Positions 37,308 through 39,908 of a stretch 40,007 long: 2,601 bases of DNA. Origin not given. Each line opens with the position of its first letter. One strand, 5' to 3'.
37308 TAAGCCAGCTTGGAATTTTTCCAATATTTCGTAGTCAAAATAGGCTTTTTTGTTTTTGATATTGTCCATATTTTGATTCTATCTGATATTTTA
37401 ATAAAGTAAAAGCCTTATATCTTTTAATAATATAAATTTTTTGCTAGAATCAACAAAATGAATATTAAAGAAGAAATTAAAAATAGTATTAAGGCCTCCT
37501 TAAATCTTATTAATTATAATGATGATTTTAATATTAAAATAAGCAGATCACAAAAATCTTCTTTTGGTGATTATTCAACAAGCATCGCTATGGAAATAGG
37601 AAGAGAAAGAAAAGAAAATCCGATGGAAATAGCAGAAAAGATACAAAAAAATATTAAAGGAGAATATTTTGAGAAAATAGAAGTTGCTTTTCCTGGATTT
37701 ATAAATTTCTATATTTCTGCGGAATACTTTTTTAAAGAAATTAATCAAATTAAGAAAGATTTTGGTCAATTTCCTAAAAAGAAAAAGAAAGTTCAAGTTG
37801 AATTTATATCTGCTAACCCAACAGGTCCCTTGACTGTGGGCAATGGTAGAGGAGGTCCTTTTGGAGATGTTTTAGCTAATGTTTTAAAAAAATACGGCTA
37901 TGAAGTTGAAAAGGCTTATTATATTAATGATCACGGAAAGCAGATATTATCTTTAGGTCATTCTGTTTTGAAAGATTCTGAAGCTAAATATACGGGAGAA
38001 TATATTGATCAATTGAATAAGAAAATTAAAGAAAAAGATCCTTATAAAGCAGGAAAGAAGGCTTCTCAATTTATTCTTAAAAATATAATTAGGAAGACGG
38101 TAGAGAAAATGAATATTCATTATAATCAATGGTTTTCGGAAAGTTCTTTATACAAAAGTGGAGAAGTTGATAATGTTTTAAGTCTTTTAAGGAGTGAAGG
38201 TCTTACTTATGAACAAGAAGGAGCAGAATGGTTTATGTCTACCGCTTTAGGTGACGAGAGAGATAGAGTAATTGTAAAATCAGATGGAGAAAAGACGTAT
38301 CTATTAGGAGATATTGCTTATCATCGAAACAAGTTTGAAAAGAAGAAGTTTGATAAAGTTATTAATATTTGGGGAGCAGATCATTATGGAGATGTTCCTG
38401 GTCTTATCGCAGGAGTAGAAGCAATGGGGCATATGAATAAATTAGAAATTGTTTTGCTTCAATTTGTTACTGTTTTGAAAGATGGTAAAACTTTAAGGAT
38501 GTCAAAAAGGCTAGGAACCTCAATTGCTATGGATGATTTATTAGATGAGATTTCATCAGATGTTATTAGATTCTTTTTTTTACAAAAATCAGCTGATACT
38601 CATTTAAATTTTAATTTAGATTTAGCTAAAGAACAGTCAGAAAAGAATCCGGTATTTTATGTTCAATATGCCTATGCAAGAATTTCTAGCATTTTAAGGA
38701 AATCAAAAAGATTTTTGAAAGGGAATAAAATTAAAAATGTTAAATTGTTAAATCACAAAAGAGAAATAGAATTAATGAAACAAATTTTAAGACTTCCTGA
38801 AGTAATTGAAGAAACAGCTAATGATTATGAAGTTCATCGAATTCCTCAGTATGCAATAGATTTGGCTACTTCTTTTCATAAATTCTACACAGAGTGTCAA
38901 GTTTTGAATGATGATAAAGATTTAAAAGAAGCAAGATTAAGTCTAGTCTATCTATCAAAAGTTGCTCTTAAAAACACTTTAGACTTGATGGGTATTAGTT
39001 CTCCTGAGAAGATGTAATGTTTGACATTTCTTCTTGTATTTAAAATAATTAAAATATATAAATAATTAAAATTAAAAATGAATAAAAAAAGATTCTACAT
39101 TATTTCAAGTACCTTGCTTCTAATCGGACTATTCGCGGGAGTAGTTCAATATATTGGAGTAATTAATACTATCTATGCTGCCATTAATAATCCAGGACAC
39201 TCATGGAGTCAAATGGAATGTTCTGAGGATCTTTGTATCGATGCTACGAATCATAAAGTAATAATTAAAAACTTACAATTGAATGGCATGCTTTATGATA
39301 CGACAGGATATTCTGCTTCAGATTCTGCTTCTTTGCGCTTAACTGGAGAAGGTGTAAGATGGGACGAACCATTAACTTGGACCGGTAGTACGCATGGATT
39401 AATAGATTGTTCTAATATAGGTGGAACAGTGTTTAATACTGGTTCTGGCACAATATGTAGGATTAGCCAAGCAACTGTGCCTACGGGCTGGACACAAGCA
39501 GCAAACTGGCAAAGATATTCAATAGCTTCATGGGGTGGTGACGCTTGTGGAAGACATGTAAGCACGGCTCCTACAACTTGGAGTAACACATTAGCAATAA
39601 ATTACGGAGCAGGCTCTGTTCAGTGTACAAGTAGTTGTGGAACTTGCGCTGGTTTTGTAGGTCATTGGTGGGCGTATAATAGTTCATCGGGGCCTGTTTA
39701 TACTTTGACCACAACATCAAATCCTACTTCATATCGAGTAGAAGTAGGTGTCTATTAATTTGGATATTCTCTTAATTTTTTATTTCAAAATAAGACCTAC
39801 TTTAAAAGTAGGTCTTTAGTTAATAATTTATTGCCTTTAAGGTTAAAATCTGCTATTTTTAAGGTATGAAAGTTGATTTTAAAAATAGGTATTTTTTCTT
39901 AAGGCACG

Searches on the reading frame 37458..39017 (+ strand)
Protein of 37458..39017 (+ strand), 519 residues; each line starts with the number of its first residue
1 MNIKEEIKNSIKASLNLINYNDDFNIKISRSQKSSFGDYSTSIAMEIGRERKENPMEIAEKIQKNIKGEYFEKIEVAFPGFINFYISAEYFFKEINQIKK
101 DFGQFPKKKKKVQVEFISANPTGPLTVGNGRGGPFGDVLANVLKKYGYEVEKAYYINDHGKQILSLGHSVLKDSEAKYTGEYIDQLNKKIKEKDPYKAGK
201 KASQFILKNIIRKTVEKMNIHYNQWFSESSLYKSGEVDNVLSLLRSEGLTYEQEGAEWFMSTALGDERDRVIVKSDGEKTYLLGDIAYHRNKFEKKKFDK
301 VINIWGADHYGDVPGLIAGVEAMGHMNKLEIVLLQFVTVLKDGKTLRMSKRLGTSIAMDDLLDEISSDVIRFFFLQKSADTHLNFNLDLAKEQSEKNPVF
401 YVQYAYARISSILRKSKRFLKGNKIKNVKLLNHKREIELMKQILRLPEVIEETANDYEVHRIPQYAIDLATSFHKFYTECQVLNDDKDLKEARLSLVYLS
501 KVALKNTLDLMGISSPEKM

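Call 10: search_protein_families(library=pfam, proteins=[window:37458-39017:+], max_evalue=0.001)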
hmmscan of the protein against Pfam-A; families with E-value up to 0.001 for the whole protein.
window:37458-39017:+ (519 aa): 5 families
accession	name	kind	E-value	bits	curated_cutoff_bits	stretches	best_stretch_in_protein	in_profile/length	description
PF05746.21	DALR_1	-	6.8e-36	123.3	22.3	1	402-519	1-117/117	DALR anticodon binding domain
PF00750.26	tRNA-synt_1d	-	2.9e-21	76.3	23.3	2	185-365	120-298/349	tRNA synthetases class I (R), catalytic domain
PF03485.21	Arg_tRNA_synt_N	-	6.9e-19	68.7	21.5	1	6-86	2-85/85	Arginyl tRNA synthetase N terminal domain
PF01406.26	tRNA-synt_1e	-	4.9e-06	26.5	27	0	347-389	253-295/301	tRNA synthetases class I (C) catalytic domain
PF09334.17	tRNA-synt_1g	-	0.00027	20.3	20.1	0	346-388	326-369/391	tRNA synthetases class I (M)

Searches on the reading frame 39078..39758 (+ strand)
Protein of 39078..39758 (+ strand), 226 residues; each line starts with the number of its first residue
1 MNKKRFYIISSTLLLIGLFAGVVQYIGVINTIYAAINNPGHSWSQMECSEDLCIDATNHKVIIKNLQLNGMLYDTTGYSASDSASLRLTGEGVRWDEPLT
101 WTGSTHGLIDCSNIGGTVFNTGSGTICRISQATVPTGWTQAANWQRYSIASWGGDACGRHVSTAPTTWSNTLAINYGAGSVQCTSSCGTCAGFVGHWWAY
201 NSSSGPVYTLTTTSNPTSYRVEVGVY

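Call 7: search_protein_families(library=pfam, proteins=[window:39078-39758:+], max_evalue=10)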
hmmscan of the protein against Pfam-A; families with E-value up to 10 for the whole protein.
window:39078-39758:+ (226 aa): 0 families

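Call 8: search_protein_families(library=phrogs, proteins=[window:39078-39758:+], max_evalue=10)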
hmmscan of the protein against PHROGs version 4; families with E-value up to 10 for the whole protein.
window:39078-39758:+ (226 aa): 1 family
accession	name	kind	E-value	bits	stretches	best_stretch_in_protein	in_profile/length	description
phrog_34509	-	unknown function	0.26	12.3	1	123-156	22-54/65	-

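Call 27: search_protein_families(library=ncbifam, proteins=[window:39078-39758:+], max_evalue=1)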
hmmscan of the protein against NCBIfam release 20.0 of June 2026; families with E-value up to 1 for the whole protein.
window:39078-39758:+ (226 aa): 0 families

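Call 96: search_dna_similar(query=window:39078-39755:+, collection=phages, mode=protein, max_evalue=0.01, max_rows=15)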
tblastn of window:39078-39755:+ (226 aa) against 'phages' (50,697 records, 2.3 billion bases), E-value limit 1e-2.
No match.

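Call 114: search_protein_families(library=padloc, proteins=[window:39078-39758:+], max_evalue=1)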
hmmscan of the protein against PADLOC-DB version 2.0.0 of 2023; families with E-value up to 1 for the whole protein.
window:39078-39758:+ (226 aa): 0 families
